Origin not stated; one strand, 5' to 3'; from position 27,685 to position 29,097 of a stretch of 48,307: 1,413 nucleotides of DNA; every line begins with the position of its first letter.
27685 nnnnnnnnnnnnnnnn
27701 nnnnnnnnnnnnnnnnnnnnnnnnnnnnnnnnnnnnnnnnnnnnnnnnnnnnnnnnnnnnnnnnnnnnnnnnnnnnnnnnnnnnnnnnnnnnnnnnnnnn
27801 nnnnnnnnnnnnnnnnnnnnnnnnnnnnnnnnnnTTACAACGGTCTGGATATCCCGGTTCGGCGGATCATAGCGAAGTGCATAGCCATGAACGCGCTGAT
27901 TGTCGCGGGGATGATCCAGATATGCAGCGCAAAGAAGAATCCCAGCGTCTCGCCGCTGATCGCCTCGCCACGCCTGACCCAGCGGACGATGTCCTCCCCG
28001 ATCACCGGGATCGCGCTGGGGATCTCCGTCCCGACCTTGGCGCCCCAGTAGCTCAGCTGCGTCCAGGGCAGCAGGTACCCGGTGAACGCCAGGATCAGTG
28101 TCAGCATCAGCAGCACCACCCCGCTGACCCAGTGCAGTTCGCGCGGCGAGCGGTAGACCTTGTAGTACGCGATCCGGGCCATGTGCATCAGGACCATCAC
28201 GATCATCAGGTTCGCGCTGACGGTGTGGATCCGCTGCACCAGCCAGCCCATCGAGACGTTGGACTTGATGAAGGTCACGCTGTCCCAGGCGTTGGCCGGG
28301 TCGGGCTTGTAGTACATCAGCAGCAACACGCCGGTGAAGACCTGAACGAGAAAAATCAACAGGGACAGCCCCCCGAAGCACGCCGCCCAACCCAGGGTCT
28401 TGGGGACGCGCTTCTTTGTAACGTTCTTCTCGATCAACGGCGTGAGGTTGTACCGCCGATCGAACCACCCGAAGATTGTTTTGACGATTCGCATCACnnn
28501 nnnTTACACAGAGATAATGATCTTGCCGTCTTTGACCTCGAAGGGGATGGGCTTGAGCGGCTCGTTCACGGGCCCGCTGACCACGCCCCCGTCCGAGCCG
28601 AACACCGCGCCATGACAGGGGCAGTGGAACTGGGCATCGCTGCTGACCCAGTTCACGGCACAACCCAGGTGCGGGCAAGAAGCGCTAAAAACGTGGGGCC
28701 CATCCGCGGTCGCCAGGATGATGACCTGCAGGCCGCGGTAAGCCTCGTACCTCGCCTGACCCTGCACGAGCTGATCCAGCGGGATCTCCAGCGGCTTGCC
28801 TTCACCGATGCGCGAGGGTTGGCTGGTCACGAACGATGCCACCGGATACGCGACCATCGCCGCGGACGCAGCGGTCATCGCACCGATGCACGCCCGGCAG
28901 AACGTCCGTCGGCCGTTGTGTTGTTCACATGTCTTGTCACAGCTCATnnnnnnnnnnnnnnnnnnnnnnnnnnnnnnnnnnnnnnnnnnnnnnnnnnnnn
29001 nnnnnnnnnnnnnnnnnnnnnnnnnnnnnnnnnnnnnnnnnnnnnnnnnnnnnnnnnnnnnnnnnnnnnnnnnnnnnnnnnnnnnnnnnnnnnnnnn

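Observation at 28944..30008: CXXC-less redoxin-TPR proteins coupled by GTGA overlaps to 15-haem cytochromes: possible dedicated apocytochrome chaperones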

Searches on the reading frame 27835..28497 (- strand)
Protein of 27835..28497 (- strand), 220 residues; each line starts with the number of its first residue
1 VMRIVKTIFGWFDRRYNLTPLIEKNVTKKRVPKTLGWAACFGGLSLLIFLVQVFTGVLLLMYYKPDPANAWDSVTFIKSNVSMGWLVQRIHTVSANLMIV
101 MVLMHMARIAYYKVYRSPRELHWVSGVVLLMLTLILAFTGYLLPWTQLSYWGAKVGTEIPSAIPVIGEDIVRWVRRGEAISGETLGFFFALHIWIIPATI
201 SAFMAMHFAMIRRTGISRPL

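Call 9: search_protein_families(library=ncbifam, proteins=[window:27835-28497:-], max_evalue=0.01)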
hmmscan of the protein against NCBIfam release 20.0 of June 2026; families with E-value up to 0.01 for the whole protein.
window:27835-28497:- (220 aa): 4 families
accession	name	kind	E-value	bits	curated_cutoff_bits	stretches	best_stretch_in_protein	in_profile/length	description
NF002990.0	PRK03735.1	subfamily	5.1e-69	232.4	325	1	6-220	3-223/223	cytochrome b6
NF040969.1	cytb_ExtP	equivalog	1.1e-67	227.9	290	1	34-218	20-204/205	selenite/tellurite reduction operon b-type cytochrome ExtP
NF050120.1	bc1_QcrB_actin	exception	2e-28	99.6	500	1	69-211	73-215/458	cytochrome bc1 complex cytochrome b subunit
NF041076.1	cyt_b_SoxC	equivalog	2.5e-24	86.1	740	1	42-216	31-200/542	proton pump complex cytochrome B SoxC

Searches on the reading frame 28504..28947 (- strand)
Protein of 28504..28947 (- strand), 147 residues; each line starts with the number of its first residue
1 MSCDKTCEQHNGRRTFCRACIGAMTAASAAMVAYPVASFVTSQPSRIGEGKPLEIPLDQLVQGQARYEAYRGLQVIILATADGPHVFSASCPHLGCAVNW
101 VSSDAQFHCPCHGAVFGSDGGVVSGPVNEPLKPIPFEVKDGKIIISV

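Call 9: search_protein_families(library=ncbifam, proteins=[window:28504-28947:-], max_evalue=0.01)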
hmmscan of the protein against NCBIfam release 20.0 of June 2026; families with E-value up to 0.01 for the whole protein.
window:28504-28947:- (147 aa): 9 families
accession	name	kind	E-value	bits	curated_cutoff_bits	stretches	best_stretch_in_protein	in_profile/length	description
NF010001.0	PRK13474.1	subfamily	6.5e-19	67.9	154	1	87-146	103-162/178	cytochrome b6-f complex iron-sulfur subunit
NF045928.1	Cytb6fFeSPetC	equivalog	8.6e-19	67.6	250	1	84-146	101-164/179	cytochrome b6-f complex iron-sulfur subunit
TIGR01416.1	Rieske_proteo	equivalog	1.2e-15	58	97.4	2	86-143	111-173/176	ubiquinol-cytochrome c reductase iron-sulfur subunit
TIGR02694.1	arsenite_ox_S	equivalog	7.7e-07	29.1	95.65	1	87-140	54-109/129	arsenate reductase (azurin) small subunit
NF050121.1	bc1_QcrA_actin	exception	1.3e-05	24.9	275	1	82-140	238-299/319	cytochrome bc1 complex Rieske iron-sulfur subunit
NF041174.1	SDX_Thmprot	equivalog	0.00031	20.9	170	1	74-126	25-80/109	sulredoxin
NF042948.2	3PPDioc_HcaC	equivalog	0.00041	20.6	150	1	60-147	12-102/105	3-phenylpropionate/cinnamic acid dioxygenase ferredoxin subunit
NF007422.0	PRK09965.1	equivalog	0.00053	20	113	1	83-147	34-100/106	bifunctional 3-phenylpropionate/cinnamic acid dioxygenase ferredoxin subunit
TIGR02377.1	MocE_fam_FeS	subfamily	0.0014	18.6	136.15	1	100-147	53-101/101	MocE family 2Fe-2S type ferredoxin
